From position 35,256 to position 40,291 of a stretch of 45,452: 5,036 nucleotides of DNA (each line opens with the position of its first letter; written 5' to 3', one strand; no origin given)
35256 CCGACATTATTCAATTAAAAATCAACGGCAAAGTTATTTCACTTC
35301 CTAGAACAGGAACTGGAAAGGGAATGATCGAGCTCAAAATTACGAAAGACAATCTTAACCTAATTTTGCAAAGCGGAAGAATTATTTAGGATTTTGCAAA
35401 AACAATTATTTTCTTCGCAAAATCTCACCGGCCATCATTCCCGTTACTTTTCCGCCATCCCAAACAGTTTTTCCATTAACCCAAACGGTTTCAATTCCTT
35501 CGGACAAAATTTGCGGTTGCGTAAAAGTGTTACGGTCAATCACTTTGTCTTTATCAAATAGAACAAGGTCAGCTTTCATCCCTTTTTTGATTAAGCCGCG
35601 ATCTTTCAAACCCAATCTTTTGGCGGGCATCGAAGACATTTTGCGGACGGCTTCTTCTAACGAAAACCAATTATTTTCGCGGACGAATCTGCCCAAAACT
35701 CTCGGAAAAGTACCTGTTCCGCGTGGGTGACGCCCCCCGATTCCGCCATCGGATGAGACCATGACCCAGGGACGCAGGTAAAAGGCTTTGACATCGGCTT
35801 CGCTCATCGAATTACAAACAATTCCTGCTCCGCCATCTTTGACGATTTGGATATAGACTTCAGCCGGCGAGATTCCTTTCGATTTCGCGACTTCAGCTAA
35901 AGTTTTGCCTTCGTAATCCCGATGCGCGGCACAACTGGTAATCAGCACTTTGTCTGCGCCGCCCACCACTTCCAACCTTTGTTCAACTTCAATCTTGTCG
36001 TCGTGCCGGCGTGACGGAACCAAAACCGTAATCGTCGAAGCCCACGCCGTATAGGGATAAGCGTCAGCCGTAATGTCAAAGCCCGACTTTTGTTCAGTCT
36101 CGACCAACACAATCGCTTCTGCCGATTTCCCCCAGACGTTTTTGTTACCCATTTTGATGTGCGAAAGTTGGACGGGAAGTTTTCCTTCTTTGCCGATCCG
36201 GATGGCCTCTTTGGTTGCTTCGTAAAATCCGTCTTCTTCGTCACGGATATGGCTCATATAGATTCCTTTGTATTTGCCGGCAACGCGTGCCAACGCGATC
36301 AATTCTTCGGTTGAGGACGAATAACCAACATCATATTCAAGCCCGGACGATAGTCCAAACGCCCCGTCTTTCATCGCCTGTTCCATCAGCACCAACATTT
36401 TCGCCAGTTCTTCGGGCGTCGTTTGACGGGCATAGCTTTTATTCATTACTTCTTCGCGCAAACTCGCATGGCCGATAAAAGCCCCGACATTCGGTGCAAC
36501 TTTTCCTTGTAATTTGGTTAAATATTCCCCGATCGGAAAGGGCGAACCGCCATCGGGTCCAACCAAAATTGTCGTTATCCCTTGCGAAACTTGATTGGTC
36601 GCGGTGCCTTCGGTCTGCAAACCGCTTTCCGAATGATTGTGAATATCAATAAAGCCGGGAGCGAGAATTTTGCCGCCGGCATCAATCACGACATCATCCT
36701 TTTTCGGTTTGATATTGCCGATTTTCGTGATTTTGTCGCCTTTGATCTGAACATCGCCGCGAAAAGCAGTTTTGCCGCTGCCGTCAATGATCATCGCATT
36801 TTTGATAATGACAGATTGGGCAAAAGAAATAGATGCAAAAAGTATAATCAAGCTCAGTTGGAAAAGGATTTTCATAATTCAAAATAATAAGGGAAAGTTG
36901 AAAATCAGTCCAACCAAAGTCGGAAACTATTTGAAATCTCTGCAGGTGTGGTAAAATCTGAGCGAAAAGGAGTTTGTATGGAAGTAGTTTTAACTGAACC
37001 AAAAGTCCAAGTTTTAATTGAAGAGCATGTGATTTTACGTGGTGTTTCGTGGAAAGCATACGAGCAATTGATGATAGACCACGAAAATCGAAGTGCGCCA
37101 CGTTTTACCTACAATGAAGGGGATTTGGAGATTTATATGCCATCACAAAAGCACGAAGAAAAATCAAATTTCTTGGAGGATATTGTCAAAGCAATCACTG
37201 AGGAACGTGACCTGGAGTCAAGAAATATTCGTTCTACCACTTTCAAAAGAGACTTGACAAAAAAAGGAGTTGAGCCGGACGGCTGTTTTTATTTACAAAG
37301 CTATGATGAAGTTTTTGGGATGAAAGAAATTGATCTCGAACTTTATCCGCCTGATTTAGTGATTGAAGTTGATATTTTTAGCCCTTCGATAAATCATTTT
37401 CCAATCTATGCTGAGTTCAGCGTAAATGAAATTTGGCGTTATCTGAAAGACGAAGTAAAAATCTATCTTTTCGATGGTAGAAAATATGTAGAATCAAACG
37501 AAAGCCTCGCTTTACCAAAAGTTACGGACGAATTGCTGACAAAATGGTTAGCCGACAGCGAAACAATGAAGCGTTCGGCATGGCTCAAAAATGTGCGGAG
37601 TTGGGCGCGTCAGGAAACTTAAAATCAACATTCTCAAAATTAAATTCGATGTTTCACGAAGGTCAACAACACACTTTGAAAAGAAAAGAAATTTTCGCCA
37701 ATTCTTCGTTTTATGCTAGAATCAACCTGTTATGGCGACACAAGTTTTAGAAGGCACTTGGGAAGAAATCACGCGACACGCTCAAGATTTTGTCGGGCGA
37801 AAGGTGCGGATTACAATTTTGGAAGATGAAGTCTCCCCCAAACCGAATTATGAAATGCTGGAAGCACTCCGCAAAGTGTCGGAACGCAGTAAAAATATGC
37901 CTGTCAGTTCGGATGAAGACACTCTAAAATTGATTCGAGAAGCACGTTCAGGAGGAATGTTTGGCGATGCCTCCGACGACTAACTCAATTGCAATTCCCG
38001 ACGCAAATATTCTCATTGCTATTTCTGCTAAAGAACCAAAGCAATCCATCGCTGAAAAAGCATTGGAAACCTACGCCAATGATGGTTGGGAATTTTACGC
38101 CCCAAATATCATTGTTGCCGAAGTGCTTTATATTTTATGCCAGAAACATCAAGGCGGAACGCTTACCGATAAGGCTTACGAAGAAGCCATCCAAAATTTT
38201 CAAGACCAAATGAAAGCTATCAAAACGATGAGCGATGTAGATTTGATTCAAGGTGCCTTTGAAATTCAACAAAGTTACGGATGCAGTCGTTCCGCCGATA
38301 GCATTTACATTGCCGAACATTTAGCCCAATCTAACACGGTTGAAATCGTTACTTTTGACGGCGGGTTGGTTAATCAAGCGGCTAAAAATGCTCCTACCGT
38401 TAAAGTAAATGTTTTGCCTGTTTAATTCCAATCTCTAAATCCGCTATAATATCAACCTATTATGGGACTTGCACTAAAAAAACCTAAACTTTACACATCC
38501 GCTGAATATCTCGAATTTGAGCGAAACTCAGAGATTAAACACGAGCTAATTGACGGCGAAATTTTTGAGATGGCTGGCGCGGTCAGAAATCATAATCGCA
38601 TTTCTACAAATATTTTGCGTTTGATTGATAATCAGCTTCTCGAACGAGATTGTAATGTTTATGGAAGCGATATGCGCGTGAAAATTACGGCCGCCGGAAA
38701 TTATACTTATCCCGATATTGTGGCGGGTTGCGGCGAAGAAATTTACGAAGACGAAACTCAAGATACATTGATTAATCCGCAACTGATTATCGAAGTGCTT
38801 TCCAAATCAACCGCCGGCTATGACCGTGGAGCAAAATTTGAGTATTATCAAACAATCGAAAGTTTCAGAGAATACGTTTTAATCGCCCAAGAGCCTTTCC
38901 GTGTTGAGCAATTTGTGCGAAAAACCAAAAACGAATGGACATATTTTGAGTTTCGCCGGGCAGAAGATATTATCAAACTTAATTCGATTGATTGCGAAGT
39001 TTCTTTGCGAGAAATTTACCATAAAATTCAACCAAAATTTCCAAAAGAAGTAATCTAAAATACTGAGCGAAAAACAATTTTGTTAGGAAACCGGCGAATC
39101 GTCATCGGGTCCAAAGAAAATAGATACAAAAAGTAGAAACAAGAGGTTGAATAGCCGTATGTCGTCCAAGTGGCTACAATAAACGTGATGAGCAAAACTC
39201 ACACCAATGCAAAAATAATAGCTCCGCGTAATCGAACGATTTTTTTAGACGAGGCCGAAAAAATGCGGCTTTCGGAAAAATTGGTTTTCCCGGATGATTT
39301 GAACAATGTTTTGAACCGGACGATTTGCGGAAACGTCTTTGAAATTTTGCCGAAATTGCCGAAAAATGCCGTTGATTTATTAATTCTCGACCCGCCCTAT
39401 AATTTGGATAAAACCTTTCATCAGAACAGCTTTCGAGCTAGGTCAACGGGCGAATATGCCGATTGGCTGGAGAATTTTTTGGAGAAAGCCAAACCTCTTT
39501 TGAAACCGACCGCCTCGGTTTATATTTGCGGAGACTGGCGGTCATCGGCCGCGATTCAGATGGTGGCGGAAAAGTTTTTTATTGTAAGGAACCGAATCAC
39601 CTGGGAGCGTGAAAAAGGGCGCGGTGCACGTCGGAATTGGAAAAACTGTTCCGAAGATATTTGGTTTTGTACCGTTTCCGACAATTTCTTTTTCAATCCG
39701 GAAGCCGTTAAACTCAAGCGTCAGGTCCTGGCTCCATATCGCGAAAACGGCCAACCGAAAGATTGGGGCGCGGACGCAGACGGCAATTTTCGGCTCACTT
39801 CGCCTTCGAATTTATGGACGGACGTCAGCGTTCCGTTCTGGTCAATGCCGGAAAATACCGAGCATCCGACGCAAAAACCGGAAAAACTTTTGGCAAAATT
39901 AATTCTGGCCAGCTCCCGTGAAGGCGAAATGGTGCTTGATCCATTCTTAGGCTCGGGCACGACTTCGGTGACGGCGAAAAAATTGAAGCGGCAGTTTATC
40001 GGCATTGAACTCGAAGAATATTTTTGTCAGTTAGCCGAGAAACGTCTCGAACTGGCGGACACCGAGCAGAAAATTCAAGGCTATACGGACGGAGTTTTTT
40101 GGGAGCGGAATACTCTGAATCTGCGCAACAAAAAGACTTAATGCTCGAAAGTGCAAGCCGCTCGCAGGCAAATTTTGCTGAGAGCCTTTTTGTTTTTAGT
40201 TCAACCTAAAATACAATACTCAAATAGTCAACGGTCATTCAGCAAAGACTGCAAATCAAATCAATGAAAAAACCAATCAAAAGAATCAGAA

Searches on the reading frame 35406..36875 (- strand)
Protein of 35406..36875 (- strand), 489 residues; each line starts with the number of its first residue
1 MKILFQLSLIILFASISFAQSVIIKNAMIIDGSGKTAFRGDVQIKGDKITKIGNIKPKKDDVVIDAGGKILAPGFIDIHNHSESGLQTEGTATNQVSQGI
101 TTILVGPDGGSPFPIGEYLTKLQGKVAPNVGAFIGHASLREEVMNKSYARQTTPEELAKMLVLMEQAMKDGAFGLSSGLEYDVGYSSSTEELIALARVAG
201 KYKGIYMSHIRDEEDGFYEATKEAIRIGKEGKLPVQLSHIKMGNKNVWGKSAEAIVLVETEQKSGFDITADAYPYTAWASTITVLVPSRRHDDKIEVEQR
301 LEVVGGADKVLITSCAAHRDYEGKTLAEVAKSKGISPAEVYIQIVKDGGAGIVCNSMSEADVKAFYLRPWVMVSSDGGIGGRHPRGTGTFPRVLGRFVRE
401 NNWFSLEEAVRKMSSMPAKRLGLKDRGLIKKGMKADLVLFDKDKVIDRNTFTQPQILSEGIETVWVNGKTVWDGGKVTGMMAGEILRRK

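Call 67: search_protein_families(library=pfam, max_evalue=0.00001, proteins=[window:35406-36875:-])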
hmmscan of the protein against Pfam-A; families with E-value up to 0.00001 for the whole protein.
window:35406-36875:- (489 aa): 2 families
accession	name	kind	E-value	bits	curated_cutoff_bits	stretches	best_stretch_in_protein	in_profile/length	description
PF07969.17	Amidohydro_3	-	1.3e-27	97.9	29.7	1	63-471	2-471/472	Amidohydrolase family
PF01979.26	Amidohydro_1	-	4.7e-17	62.7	25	1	70-471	1-345/345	Amidohydrolase family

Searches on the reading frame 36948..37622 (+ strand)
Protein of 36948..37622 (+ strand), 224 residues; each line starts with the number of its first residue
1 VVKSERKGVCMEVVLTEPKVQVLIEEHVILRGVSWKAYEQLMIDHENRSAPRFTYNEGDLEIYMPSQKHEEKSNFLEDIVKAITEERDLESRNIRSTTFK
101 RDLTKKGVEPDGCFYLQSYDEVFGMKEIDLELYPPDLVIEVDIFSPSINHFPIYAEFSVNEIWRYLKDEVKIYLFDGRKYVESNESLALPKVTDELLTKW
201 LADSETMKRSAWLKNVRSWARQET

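Call 67: search_protein_families(library=pfam, max_evalue=0.00001, proteins=[window:36948-37622:+])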
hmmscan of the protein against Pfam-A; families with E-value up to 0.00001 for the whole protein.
window:36948-37622:+ (224 aa): 1 family
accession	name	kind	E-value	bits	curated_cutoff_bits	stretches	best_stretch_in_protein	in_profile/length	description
PF05685.18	Uma2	-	7.1e-13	48.8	27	1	35-183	1-149/172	Putative restriction endonuclease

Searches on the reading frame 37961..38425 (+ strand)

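Call 67: search_protein_families(library=pfam, max_evalue=0.00001, proteins=[window:37961-38425:+])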
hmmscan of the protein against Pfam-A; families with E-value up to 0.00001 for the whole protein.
window:37961-38425:+ (154 aa): 1 family
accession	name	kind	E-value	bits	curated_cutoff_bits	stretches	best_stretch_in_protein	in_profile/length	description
PF01850.27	PIN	-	2.1e-08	35.3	23.6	1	12-137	2-115/120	PIN domain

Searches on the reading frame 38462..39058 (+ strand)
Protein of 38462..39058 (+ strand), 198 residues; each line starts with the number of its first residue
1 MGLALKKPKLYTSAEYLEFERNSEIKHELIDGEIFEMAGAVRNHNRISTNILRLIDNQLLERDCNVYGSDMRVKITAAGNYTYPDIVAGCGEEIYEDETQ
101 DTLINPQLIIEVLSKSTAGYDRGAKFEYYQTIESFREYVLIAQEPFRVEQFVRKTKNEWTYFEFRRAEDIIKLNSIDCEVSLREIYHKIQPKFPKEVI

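Call 67: search_protein_families(library=pfam, max_evalue=0.00001, proteins=[window:38462-39058:+])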
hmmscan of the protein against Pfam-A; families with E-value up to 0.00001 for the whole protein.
window:38462-39058:+ (198 aa): 1 family
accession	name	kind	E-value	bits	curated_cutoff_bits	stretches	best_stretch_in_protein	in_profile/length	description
PF05685.18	Uma2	-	5.2e-33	114.4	27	1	14-176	2-164/172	Putative restriction endonuclease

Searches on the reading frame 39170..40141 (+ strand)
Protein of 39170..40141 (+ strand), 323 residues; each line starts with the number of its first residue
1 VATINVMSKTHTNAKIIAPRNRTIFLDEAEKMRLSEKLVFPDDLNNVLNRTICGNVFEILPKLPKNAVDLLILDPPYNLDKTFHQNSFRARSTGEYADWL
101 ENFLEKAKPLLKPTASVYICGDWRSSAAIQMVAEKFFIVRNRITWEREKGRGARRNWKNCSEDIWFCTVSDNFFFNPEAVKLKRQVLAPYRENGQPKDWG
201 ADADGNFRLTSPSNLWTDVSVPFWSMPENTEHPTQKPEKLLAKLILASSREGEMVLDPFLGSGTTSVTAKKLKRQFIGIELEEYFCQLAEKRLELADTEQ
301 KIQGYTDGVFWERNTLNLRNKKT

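Call 67: search_protein_families(library=pfam, max_evalue=0.00001, proteins=[window:39170-40141:+])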
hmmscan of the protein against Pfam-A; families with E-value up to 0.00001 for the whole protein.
window:39170-40141:+ (323 aa): 1 family
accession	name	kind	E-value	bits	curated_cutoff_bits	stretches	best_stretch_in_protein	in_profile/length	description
PF01555.25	N6_N4_Mtase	-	3.4e-44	151.9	26.7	1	68-291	1-221/221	DNA methylase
